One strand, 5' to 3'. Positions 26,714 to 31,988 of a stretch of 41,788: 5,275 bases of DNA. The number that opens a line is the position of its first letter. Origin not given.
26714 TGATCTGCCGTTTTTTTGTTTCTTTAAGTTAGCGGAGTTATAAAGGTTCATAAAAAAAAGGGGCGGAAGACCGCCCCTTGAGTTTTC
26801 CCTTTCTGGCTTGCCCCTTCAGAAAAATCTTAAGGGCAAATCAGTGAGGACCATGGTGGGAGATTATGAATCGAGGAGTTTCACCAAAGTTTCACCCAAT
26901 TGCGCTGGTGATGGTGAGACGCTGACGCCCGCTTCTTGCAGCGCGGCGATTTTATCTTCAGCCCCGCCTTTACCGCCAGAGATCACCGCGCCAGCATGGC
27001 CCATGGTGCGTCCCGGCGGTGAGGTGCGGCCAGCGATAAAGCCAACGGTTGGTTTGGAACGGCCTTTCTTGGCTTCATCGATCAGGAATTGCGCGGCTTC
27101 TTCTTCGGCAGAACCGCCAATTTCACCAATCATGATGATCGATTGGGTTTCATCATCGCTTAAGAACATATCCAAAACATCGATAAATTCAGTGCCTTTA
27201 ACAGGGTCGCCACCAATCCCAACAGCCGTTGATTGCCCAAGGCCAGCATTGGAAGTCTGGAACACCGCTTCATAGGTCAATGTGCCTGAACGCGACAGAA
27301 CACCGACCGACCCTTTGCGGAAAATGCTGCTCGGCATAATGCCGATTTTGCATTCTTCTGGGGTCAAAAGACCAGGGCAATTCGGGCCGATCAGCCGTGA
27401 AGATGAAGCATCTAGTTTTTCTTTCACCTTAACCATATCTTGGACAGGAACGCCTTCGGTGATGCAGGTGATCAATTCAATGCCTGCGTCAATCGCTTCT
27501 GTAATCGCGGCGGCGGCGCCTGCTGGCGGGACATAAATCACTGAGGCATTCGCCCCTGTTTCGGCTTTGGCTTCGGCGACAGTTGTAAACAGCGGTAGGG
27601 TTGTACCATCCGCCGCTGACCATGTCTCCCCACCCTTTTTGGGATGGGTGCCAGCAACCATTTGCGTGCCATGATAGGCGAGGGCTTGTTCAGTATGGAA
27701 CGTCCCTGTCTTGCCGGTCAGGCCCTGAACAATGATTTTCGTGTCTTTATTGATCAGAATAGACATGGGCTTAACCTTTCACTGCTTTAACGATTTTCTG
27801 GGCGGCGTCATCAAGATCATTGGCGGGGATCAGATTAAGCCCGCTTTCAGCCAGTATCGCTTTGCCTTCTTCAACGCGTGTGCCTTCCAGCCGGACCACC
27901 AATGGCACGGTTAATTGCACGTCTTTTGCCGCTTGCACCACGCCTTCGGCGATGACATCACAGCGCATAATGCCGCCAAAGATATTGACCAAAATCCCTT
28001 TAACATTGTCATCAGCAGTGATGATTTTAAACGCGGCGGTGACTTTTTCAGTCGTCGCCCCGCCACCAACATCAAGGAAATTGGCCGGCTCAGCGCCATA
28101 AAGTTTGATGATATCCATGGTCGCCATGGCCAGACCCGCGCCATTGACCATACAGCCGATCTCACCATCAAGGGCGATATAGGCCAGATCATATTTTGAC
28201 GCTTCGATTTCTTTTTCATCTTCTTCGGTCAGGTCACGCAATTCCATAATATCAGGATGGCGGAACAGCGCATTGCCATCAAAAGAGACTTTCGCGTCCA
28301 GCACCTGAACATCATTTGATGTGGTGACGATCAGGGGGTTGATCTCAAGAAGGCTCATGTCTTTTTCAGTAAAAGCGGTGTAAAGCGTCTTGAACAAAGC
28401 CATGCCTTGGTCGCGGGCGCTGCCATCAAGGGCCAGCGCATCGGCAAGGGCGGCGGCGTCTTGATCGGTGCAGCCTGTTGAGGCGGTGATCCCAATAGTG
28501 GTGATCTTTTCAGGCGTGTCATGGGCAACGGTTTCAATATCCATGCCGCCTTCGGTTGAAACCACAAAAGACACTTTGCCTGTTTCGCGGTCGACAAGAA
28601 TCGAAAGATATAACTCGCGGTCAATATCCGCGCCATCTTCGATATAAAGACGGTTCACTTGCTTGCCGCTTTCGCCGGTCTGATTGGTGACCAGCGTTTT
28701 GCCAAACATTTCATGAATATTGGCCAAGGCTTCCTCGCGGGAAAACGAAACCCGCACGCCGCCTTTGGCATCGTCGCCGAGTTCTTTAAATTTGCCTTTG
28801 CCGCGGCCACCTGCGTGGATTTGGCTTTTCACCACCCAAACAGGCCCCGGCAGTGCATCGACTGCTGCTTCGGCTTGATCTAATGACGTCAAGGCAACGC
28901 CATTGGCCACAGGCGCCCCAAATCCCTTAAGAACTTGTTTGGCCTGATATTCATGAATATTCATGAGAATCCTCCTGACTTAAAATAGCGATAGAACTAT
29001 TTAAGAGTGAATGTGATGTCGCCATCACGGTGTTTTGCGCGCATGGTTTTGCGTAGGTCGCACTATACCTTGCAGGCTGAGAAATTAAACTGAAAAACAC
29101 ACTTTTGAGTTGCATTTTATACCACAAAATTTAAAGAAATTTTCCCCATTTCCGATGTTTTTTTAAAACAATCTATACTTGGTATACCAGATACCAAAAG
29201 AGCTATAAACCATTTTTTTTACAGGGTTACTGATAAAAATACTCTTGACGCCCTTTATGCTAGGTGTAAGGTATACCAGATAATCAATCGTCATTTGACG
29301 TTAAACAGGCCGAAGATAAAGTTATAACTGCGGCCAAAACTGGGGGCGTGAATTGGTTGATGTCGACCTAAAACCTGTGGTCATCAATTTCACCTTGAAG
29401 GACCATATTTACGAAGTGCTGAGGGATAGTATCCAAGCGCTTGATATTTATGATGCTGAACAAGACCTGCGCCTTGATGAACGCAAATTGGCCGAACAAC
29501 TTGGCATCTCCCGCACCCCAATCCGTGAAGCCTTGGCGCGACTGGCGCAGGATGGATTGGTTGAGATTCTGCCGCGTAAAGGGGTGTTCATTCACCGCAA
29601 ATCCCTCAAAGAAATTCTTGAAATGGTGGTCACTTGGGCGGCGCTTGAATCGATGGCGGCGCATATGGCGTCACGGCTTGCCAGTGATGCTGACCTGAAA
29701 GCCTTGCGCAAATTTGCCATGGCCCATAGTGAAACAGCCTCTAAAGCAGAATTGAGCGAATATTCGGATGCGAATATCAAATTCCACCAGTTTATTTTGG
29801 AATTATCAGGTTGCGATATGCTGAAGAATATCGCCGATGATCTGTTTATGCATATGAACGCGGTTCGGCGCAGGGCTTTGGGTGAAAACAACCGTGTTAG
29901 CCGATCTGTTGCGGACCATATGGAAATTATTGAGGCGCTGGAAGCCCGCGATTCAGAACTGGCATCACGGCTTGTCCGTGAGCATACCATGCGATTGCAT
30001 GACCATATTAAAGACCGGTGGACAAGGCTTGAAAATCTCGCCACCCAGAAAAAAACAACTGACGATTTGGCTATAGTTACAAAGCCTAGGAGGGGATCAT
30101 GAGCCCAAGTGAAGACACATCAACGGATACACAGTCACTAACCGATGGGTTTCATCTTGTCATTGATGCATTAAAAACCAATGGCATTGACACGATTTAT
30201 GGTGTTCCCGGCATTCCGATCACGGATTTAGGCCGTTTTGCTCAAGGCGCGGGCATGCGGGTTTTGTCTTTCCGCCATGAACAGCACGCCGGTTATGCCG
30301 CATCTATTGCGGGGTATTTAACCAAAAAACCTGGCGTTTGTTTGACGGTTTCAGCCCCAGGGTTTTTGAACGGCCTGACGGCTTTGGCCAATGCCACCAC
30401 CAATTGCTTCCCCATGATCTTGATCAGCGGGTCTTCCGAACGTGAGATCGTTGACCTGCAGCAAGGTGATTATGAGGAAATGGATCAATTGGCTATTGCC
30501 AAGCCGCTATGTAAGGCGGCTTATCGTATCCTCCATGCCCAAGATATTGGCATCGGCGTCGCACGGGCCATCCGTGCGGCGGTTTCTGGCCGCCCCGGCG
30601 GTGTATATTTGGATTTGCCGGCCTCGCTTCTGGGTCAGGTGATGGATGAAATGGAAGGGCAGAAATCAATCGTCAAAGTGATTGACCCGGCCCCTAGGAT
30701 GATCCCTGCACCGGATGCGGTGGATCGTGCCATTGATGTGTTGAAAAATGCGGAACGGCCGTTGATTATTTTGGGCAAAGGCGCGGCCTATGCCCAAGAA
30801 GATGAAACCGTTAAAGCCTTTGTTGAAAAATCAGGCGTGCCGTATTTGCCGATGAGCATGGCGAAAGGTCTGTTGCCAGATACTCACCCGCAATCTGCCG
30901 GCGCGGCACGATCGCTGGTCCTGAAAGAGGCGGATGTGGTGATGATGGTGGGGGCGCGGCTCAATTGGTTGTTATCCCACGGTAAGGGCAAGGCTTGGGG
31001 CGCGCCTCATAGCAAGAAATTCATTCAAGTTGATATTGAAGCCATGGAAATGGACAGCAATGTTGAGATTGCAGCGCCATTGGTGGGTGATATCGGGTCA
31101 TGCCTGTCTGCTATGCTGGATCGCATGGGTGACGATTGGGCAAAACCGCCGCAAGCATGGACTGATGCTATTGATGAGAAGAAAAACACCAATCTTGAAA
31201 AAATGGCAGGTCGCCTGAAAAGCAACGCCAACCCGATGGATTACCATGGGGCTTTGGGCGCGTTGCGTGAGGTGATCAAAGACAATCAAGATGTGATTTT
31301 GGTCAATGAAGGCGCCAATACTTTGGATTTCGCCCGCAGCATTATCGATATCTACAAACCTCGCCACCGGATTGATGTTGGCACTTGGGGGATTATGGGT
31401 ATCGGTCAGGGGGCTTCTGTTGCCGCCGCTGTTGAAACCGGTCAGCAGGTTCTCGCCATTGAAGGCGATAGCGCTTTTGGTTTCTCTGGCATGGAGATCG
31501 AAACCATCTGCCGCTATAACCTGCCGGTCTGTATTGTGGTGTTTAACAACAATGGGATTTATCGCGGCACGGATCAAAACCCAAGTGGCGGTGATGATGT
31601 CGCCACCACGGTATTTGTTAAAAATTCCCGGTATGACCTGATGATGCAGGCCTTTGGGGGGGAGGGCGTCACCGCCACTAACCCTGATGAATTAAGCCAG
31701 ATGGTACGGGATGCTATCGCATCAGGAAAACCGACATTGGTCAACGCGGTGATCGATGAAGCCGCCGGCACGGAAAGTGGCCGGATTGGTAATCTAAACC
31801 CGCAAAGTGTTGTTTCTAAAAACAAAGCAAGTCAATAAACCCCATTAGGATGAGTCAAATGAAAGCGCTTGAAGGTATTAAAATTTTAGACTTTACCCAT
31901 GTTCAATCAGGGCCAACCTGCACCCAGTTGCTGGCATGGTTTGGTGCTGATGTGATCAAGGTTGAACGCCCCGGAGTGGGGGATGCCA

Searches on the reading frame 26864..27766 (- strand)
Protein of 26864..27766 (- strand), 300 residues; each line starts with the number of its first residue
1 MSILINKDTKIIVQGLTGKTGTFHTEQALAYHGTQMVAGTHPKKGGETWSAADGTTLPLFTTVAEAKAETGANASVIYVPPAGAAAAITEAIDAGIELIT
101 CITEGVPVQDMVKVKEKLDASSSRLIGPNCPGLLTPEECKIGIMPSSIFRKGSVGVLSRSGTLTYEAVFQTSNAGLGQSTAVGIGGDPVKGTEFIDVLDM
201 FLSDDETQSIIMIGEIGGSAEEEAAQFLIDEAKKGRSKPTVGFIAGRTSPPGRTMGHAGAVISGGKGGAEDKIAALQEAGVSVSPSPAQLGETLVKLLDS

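Call 81: search_protein_families(library=pfam, proteins=[window:26864-27766:-], max_evalue=0.00001)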
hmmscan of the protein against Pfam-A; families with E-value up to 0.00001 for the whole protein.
window:26864-27766:- (300 aa): 3 families
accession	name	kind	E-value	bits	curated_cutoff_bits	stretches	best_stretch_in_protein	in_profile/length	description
PF00549.24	Ligase_CoA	-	2.8e-24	86.1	24.5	1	157-281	1-127/128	CoA-ligase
PF02629.25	CoA_binding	-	1.6e-23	83.7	22.3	1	6-105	1-97/97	CoA binding domain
PF13607.11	Succ_CoA_lig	-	1.4e-06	28.6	27.4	1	151-260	1-105/138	Succinyl-CoA ligase like flavodoxin domain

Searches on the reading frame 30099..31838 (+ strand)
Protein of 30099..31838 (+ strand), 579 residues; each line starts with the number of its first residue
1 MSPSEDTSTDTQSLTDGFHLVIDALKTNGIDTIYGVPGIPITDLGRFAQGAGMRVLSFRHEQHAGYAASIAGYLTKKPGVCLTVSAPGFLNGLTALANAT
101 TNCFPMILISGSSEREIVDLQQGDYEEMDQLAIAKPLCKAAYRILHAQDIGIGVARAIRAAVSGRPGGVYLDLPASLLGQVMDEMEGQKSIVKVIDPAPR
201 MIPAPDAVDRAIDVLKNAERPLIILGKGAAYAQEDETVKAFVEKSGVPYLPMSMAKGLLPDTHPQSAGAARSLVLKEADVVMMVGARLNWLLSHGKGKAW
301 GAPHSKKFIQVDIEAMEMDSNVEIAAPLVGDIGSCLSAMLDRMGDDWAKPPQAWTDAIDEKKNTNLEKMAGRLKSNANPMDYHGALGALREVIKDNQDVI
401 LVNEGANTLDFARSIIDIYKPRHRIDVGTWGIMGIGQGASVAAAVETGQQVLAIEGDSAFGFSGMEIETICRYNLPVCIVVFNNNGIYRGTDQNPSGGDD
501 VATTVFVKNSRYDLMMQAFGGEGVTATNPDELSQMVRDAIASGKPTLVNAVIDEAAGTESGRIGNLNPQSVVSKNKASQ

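Call 81: search_protein_families(library=pfam, proteins=[window:30099-31838:+], max_evalue=0.00001)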
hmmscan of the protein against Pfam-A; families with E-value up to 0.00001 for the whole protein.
window:30099-31838:+ (579 aa): 3 families
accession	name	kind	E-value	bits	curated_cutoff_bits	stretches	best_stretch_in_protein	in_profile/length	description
PF00205.28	TPP_enzyme_M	-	9.5e-33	113.2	30.4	1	208-338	1-136/137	Thiamine pyrophosphate enzyme, central domain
PF02776.23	TPP_enzyme_N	-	1.1e-31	109.5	26.8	1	17-133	3-119/119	Thiamine pyrophosphate enzyme, N-terminal TPP binding domain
PF02775.26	TPP_enzyme_C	-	2.6e-25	89.4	21.9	1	407-549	5-150/151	Thiamine pyrophosphate enzyme, C-terminal TPP binding domain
